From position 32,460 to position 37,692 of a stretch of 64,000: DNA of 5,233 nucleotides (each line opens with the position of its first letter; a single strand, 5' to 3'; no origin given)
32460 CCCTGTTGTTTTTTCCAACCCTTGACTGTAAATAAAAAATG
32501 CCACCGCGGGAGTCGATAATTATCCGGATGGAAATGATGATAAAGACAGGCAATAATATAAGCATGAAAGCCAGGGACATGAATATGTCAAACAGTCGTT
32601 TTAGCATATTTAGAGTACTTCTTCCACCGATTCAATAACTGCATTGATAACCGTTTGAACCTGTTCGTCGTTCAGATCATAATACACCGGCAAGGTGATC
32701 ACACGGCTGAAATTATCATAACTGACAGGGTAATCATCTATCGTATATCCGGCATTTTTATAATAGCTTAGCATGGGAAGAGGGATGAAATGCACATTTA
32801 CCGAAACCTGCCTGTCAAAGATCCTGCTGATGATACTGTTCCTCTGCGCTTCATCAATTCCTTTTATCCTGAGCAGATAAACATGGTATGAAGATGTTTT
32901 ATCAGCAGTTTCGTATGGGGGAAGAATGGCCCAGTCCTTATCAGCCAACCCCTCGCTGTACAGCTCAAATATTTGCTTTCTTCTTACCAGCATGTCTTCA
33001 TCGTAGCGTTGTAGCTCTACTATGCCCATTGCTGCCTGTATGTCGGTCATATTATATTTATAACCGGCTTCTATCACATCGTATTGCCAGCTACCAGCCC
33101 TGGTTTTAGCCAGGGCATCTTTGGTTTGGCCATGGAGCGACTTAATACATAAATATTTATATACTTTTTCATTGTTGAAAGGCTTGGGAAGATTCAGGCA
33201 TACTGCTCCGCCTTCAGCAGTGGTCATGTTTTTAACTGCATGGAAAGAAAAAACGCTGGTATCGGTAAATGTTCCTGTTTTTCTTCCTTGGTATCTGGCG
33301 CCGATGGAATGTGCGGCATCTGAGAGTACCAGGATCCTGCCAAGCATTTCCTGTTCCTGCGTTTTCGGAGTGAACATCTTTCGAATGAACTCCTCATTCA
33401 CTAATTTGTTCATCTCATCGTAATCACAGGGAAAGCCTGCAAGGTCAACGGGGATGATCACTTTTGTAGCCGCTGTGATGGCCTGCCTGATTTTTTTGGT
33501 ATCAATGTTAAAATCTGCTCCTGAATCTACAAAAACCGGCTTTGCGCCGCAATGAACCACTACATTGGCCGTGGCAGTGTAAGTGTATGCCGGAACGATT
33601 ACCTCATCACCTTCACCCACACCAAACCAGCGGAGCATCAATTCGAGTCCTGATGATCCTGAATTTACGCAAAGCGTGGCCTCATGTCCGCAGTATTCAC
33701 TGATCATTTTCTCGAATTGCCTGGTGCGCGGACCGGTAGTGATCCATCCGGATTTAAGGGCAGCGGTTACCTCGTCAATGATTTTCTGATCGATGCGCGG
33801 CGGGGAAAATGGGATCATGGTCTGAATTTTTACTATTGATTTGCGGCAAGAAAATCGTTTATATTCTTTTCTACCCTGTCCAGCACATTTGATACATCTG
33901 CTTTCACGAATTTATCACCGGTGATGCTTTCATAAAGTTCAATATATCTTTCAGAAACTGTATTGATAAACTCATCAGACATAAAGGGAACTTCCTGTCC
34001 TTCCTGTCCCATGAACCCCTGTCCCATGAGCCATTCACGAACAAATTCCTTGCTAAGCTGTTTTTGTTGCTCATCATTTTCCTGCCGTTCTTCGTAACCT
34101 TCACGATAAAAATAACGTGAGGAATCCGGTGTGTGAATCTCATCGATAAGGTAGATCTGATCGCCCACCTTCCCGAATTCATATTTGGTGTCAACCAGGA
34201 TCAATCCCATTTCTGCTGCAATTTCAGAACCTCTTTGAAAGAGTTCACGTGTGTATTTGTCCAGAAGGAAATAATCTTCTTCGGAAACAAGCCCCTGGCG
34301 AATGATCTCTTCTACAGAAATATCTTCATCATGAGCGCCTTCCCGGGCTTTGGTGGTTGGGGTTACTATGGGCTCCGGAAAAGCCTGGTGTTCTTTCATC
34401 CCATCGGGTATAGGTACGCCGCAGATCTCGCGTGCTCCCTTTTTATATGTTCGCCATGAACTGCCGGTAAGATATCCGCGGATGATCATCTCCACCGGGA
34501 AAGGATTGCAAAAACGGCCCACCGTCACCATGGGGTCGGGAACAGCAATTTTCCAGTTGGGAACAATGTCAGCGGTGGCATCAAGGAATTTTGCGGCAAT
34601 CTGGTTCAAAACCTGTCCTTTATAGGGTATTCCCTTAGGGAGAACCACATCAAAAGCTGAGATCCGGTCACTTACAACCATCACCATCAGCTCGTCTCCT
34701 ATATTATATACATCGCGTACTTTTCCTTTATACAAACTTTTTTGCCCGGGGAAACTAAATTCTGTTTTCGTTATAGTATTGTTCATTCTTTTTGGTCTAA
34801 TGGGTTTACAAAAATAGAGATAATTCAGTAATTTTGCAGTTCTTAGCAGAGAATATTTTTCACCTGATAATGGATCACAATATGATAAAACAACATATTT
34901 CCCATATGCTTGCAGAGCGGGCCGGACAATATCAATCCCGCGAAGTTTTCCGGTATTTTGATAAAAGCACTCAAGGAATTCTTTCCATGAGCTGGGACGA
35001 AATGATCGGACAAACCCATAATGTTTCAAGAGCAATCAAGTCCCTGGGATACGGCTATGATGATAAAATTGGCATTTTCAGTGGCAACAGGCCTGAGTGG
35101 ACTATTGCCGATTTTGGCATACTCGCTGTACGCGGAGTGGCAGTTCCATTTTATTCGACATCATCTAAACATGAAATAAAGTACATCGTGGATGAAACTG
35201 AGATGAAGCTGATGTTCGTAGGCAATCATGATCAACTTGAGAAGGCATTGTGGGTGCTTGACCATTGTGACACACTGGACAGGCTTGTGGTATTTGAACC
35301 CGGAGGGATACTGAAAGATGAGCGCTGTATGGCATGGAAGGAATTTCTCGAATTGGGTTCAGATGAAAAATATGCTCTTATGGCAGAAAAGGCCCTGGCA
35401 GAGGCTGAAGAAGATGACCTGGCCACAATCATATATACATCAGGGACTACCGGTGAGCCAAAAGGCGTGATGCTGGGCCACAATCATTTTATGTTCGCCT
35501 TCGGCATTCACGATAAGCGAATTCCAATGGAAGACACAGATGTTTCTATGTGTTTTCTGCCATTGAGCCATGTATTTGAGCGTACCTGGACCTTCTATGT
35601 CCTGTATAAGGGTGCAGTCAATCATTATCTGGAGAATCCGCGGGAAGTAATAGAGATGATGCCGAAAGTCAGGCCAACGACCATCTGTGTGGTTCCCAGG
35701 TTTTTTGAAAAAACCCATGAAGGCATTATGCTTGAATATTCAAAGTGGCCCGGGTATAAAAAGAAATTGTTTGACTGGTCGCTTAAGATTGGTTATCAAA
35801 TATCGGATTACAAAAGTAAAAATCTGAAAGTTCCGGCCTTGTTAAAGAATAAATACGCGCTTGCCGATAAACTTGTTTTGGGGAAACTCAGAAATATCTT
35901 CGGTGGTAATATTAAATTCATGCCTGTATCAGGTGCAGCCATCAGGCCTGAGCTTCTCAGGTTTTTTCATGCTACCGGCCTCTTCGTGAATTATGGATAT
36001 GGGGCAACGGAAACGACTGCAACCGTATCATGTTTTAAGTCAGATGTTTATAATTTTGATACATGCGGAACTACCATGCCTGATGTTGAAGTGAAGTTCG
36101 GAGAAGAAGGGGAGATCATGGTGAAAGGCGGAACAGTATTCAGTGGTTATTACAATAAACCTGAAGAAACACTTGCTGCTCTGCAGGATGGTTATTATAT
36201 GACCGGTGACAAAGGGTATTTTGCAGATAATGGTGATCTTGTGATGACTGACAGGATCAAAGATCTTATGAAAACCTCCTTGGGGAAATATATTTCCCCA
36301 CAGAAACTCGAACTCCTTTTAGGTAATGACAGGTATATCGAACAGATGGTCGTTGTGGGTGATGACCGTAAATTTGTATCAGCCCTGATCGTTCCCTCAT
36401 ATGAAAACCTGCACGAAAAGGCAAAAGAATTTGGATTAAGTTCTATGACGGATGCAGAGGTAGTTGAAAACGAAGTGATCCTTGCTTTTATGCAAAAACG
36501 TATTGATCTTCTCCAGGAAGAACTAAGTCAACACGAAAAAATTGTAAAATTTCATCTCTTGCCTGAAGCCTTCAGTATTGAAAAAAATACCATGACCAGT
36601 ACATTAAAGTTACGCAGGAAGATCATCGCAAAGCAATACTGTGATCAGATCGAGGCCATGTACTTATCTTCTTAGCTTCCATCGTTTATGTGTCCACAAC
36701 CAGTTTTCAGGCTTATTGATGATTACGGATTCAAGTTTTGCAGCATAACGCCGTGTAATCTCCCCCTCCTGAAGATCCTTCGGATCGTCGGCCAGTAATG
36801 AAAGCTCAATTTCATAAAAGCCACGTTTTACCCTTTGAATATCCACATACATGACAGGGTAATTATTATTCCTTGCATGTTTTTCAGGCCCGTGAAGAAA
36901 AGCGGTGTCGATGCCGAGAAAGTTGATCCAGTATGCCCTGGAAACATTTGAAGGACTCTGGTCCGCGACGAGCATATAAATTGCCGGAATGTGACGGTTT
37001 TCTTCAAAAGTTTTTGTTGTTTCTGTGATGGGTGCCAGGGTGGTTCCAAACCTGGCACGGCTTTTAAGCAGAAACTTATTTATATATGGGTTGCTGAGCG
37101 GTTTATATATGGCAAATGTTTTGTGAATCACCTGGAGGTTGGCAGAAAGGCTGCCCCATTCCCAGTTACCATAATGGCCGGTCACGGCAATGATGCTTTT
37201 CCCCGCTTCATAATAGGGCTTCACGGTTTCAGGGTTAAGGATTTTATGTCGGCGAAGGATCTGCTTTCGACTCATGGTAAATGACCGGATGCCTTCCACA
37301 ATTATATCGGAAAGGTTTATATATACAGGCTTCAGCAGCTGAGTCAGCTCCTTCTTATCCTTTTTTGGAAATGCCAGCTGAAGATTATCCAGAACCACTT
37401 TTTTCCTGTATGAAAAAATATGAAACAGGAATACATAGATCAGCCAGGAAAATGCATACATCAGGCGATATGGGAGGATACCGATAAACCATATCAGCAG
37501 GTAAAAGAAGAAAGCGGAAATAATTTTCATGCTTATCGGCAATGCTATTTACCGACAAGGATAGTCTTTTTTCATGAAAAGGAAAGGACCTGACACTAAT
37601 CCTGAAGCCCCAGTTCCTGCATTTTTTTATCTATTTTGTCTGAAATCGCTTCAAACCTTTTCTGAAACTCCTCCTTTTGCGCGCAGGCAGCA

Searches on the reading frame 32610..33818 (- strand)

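Call 87: search_protein_families(library=pfam, proteins=[window:32610-33818:-], max_evalue=0.00001)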
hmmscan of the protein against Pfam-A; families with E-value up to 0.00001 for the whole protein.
window:32610-33818:- (402 aa): 2 families
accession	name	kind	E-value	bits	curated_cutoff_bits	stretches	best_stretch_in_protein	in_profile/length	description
PF01041.23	DegT_DnrJ_EryC1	-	5e-98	329.1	19.8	2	162-394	140-359/360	DegT/DnrJ/EryC1/StrS aminotransferase family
PF00155.27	Aminotran_1_2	-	4.7e-09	36.3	19.7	1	30-122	40-151/361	Aminotransferase class I and II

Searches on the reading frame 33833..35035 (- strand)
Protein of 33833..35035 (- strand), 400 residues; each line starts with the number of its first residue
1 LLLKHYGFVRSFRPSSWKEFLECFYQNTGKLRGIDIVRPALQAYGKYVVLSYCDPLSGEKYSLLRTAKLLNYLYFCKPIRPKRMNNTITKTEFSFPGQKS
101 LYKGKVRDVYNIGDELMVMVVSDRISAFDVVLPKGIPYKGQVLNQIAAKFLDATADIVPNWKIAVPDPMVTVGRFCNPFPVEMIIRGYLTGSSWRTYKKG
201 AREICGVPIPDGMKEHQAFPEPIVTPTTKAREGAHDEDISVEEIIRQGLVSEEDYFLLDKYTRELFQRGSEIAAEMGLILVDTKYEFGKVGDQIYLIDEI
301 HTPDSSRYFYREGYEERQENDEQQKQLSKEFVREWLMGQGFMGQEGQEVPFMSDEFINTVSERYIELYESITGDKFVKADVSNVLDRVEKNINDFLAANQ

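Call 87: search_protein_families(library=pfam, proteins=[window:33833-35035:-], max_evalue=0.00001)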
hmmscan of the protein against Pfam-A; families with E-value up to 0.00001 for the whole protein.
window:33833-35035:- (400 aa): 1 family
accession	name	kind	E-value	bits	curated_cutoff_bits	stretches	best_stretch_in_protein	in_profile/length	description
PF01259.24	SAICAR_synt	-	2.5e-67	227.5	20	1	101-338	2-221/233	SAICAR synthetase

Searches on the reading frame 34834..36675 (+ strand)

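Call 87: search_protein_families(library=pfam, proteins=[window:34834-36675:+], max_evalue=0.00001)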
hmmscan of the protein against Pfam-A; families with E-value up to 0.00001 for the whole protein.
window:34834-36675:+ (613 aa): 2 families
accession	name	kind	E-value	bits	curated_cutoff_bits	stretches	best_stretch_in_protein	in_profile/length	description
PF00501.34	AMP-binding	-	4.8e-65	220.3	29.9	1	27-440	2-384/384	AMP-binding enzyme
PF23562.2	AMP-binding_C_3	-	4.3e-10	40.5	20.8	1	477-611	2-121/124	AMP-binding enzyme C-terminal domain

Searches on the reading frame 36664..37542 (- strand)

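Call 87: search_protein_families(library=pfam, proteins=[window:36664-37542:-], max_evalue=0.00001)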
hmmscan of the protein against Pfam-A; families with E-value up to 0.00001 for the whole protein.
window:36664-37542:- (292 aa): 1 family
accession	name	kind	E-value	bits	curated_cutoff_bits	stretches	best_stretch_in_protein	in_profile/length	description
PF03279.18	Lip_A_acyltrans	-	3.2e-36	125.5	22.3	1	10-289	16-294/295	Bacterial lipid A biosynthesis acyltransferase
